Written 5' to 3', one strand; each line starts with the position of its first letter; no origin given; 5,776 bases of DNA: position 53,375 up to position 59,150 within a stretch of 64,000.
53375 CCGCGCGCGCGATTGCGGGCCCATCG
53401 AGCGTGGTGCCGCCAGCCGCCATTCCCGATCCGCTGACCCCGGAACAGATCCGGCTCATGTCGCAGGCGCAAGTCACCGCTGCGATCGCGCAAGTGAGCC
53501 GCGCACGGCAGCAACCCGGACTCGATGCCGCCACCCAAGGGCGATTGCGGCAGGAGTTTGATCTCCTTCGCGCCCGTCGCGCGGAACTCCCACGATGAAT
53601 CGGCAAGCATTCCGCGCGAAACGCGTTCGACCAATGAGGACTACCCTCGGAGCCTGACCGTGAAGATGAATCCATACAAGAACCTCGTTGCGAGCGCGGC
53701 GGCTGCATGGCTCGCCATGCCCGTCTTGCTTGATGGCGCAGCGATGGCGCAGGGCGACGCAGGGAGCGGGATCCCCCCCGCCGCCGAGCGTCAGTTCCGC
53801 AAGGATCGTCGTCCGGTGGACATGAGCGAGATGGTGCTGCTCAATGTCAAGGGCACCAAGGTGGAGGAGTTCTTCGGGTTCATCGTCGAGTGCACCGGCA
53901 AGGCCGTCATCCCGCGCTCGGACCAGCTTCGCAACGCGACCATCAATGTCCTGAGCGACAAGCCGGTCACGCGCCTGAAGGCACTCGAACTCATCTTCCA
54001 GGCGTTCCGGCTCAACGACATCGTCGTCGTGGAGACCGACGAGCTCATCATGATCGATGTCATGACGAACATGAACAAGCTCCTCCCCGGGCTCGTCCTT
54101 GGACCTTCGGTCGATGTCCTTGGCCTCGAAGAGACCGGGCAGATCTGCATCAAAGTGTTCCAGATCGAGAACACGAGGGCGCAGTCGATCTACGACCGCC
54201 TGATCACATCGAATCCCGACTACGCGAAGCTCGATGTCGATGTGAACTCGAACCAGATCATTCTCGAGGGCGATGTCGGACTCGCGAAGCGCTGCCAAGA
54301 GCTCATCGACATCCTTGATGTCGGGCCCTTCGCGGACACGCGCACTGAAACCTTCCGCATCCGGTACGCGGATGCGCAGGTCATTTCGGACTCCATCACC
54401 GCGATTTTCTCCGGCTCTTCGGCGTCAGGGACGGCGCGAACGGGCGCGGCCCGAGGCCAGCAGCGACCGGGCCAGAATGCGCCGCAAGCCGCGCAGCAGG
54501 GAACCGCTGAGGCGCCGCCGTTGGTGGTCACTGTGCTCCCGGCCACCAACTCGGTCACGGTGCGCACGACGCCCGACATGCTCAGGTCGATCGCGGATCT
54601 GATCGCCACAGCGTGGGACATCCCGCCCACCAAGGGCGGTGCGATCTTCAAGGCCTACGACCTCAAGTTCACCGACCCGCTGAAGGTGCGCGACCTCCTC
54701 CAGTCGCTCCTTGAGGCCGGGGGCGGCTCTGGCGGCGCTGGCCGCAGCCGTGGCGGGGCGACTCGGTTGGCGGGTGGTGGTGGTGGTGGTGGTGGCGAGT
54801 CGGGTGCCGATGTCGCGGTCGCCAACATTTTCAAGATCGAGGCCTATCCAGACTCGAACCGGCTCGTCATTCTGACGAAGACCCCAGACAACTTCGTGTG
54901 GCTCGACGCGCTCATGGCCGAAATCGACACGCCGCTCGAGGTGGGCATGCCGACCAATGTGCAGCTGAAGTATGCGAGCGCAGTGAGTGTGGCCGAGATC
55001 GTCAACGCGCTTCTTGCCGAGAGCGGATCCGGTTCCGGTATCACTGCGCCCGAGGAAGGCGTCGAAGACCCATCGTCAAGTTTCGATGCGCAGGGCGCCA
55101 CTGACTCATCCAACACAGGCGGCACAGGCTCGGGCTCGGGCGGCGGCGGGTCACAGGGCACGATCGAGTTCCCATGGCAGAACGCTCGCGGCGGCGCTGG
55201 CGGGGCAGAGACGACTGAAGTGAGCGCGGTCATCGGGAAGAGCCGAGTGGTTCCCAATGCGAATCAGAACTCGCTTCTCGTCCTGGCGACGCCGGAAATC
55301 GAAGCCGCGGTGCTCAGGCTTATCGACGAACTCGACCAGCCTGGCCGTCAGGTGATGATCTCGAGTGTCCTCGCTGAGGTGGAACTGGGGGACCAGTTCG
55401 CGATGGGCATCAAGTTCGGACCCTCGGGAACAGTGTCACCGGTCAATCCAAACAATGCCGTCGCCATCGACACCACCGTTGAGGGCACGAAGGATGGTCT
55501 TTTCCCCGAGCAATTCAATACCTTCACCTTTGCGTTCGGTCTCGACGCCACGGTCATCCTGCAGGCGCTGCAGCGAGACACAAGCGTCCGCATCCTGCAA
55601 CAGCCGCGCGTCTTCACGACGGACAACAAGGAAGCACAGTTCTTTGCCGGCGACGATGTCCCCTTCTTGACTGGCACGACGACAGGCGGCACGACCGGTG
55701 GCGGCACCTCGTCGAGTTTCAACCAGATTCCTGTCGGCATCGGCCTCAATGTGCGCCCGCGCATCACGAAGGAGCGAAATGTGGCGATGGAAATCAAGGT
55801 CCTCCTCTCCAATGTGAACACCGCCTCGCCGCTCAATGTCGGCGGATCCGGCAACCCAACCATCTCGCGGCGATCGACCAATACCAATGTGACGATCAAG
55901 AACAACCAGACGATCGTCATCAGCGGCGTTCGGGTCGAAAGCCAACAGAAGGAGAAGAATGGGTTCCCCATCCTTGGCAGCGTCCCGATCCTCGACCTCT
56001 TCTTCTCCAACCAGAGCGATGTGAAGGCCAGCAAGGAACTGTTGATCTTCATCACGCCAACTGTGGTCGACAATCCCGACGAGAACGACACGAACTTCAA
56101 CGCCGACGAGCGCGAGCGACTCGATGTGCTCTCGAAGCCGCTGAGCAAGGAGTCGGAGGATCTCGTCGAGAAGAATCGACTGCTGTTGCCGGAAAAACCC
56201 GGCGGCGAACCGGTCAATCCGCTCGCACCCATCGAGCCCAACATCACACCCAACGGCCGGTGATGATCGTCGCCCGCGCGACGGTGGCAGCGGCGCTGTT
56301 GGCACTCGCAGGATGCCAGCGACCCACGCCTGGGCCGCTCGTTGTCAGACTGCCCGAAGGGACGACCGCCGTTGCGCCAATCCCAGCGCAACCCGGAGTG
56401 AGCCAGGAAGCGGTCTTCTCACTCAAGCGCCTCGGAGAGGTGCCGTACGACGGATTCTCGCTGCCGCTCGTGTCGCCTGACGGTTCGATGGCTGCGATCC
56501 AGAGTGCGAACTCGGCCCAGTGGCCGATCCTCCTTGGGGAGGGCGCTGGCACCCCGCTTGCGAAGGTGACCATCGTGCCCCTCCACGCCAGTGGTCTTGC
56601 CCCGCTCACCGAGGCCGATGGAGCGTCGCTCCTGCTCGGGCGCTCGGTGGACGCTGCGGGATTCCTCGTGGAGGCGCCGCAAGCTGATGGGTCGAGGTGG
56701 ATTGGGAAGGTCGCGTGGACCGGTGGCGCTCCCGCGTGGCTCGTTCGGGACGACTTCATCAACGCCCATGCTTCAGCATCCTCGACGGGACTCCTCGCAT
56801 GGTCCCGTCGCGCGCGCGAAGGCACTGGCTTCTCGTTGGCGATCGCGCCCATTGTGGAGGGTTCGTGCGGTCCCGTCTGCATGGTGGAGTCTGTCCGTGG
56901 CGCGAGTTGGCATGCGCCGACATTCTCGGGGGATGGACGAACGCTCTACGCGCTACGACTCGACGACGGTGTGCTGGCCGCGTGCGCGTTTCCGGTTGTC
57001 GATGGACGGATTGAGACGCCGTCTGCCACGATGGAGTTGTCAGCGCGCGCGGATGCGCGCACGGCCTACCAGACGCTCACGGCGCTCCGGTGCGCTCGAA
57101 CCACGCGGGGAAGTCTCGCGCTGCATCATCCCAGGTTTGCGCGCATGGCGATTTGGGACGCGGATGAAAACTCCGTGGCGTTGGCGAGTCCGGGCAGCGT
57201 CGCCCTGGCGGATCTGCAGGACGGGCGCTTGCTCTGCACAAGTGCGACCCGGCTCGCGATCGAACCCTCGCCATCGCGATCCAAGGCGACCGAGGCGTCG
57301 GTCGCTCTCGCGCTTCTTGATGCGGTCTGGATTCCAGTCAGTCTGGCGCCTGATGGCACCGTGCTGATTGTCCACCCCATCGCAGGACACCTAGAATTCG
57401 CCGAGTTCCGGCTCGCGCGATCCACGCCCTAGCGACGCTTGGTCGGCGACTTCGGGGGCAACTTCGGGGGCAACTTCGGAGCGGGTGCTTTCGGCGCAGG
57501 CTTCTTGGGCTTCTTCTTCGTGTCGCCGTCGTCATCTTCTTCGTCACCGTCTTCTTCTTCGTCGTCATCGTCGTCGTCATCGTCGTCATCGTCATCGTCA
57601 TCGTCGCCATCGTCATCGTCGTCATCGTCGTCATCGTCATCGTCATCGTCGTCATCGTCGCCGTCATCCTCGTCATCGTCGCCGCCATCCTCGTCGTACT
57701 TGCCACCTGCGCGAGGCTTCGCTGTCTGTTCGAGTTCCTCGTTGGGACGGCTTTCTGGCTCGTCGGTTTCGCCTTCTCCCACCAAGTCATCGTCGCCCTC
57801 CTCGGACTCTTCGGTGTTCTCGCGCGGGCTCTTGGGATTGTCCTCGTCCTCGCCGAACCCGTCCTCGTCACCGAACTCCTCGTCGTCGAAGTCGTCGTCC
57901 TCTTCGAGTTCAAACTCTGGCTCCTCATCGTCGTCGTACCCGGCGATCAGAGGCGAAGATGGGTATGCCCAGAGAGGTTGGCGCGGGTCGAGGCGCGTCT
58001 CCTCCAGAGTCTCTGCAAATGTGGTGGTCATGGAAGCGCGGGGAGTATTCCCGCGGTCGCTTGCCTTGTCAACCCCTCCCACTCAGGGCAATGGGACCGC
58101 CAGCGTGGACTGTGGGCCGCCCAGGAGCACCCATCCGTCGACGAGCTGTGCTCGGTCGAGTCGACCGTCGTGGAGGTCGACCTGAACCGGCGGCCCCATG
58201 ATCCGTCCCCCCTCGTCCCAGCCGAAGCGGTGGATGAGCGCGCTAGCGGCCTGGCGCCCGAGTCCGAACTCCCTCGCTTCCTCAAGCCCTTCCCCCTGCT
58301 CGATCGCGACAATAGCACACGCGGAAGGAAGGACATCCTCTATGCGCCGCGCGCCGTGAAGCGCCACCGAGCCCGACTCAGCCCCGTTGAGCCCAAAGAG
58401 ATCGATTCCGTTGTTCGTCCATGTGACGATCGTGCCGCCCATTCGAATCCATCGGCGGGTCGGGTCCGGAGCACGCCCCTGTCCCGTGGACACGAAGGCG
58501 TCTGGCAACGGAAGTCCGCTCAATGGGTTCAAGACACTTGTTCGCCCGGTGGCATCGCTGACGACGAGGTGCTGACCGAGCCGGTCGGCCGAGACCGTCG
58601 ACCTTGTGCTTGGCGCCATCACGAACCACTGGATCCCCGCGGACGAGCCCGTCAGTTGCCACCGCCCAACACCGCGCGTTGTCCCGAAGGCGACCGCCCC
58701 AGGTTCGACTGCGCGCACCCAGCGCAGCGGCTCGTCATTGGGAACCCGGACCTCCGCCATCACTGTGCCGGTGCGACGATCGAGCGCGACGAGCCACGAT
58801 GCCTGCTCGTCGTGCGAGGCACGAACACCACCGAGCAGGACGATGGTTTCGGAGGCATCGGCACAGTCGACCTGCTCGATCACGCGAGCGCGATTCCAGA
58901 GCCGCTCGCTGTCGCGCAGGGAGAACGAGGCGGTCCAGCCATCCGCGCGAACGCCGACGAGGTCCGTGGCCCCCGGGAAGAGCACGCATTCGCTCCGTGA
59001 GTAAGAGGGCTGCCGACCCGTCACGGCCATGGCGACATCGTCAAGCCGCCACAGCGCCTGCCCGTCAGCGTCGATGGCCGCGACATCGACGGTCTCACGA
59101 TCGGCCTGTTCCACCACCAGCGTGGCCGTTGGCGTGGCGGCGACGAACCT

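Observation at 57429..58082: Hyper-acidic poly-aspartate protein with a polycationic Lys/Pro tail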

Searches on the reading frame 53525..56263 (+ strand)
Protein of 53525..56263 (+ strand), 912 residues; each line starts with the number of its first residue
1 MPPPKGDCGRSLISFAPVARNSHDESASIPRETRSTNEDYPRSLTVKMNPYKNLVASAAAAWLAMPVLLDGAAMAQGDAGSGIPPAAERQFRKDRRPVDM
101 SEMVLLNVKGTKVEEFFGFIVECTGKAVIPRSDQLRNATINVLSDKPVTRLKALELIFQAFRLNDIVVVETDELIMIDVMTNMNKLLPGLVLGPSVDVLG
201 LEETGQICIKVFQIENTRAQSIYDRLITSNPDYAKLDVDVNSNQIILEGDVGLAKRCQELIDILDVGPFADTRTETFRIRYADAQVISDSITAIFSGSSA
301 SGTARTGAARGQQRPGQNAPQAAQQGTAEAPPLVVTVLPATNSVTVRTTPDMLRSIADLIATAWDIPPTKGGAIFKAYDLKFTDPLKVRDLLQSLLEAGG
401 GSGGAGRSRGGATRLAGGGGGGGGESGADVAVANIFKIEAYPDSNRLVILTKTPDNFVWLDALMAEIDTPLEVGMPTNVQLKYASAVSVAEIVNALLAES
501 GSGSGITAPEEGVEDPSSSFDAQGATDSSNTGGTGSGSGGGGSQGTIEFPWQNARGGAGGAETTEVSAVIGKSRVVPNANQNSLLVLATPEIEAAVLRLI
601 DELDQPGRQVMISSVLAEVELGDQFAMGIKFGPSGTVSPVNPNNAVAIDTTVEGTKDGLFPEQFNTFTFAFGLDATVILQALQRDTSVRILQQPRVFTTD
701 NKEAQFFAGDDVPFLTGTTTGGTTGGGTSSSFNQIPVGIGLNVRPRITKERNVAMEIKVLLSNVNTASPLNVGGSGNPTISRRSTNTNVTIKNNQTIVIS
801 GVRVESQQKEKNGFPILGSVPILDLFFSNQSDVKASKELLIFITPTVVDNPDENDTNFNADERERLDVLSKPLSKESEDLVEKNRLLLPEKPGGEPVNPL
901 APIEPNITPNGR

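Call 5: search_protein_families(library=pfam, proteins=[window:53525-56263:+], max_evalue=0.01)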
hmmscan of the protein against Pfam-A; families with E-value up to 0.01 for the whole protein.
window:53525-56263:+ (912 aa): 3 families
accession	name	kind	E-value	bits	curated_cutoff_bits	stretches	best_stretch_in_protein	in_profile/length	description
PF00263.26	Secretin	-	4e-44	150.6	27.5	1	681-849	1-169/169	Bacterial type II and III secretion system protein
PF03958.22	Secretin_N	-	2.1e-24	86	28.2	2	274-361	1-61/69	Bacterial type II/III secretion system short domain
PF21305.2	type_II_gspD_N0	-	0.00058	20.1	27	1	106-174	1-68/71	GspD-like, N0 domain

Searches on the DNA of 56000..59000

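Call 65: search_rna_families(source=window, start=56000, end=59000, threshold=gathering)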
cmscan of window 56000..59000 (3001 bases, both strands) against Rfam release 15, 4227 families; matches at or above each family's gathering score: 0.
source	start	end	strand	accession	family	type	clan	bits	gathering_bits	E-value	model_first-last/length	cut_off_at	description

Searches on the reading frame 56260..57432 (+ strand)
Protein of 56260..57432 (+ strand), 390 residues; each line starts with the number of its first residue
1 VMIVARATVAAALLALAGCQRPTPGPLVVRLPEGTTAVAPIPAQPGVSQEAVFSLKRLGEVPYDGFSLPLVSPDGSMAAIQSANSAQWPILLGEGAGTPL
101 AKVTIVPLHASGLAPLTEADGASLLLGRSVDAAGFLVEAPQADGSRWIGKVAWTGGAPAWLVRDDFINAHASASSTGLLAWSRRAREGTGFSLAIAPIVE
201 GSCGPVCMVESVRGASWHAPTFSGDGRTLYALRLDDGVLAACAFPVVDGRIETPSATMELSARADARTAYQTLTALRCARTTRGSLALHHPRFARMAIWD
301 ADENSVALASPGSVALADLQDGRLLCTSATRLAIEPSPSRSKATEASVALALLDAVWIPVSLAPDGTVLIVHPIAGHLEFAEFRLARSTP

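Call 5: search_protein_families(library=pfam, proteins=[window:56260-57432:+], max_evalue=0.01)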
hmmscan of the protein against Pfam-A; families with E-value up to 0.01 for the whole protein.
window:56260-57432:+ (390 aa): 1 family
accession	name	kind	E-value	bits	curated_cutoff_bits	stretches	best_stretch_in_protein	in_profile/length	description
PF07676.18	PD40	-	0.0034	17.8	20.9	0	218-230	12-24/38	WD40-like Beta Propeller Repeat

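Call 42: search_protein_families(library=ncbifam, proteins=[window:56260-57432:+], max_evalue=0.1)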
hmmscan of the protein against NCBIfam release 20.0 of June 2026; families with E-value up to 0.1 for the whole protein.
window:56260-57432:+ (390 aa): 0 families
